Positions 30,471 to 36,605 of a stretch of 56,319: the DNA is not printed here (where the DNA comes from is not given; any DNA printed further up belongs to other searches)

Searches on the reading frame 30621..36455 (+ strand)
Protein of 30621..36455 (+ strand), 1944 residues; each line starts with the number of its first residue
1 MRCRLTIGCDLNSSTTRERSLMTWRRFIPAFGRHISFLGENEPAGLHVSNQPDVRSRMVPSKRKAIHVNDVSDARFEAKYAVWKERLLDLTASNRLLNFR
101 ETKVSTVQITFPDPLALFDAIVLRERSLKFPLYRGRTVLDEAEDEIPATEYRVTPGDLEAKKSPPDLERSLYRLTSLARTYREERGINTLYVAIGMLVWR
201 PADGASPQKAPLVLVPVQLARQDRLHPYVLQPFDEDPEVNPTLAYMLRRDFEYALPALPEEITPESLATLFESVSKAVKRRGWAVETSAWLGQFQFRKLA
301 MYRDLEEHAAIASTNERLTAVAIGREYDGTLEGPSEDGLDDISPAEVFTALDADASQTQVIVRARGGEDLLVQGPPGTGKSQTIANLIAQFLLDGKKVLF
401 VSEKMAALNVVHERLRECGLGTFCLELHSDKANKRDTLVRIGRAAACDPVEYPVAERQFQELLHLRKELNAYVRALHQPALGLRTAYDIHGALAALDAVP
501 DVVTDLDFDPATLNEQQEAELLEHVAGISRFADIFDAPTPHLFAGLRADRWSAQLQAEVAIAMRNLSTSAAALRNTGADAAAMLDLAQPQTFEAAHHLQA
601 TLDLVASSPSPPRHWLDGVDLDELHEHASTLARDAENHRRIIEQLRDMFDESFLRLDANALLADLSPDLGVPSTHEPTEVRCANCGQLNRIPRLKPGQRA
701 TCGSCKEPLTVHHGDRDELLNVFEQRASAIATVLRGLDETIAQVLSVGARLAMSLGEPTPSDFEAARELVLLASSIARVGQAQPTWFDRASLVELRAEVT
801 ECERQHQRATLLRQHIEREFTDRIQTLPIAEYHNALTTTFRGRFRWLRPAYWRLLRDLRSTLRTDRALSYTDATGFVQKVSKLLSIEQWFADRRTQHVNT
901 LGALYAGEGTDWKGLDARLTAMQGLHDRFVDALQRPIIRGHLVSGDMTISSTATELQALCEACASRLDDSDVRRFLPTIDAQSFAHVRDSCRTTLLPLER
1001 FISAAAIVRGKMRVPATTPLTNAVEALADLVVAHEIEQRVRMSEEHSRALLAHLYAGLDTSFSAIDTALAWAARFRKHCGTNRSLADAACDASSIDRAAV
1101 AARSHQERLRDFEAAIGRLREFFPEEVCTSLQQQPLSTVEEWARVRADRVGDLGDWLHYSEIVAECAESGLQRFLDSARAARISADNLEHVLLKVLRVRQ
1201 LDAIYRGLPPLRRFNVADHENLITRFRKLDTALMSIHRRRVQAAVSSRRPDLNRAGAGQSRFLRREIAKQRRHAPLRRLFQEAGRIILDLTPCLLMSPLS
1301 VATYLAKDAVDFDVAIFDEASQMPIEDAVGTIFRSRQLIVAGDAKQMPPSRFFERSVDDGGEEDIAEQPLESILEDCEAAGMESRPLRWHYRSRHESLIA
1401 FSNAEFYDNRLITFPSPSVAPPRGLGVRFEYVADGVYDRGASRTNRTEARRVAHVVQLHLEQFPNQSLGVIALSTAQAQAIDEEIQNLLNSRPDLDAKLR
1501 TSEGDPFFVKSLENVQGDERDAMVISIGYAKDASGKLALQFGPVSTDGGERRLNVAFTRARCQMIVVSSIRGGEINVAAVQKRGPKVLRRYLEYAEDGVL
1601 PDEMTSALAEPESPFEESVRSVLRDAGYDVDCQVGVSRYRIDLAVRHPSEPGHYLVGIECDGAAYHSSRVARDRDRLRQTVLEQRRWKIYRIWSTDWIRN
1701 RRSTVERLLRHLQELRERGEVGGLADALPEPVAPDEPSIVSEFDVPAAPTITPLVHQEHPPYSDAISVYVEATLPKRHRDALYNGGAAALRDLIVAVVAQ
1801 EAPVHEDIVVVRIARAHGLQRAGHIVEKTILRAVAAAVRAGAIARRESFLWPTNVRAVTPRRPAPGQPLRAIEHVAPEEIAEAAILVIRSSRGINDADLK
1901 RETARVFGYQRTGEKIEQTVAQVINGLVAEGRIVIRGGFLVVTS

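Call 4: search_protein_families(library=padloc, proteins=[window:30621-36455:+], max_evalue=0.01)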
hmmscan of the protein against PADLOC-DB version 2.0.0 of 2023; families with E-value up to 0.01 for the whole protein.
window:30621-36455:+ (1944 aa): 7 families
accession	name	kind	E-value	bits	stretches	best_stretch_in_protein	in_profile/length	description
PDLC05009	PDC-S37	-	0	1449.6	3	1002-1940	623-1544/1550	-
PDLC02194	Hhe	-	2.4e-184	613.2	2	1153-1716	1217-1784/1911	-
PDLC03920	MkoA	-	3e-27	93.3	2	1305-1595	785-1097/1112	-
PDLC03924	MkoC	-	6e-19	65.7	2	1387-1593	773-964/1136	-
PDLC03921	MkoA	-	8.4e-09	31.6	1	371-417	1046-1094/1607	-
PDLC04140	mad8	-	5e-07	27.5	1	357-444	17-113/314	mads_8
PDLC00121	GajB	-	0.0075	12.8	0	1442-1517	310-385/565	UrvD helicase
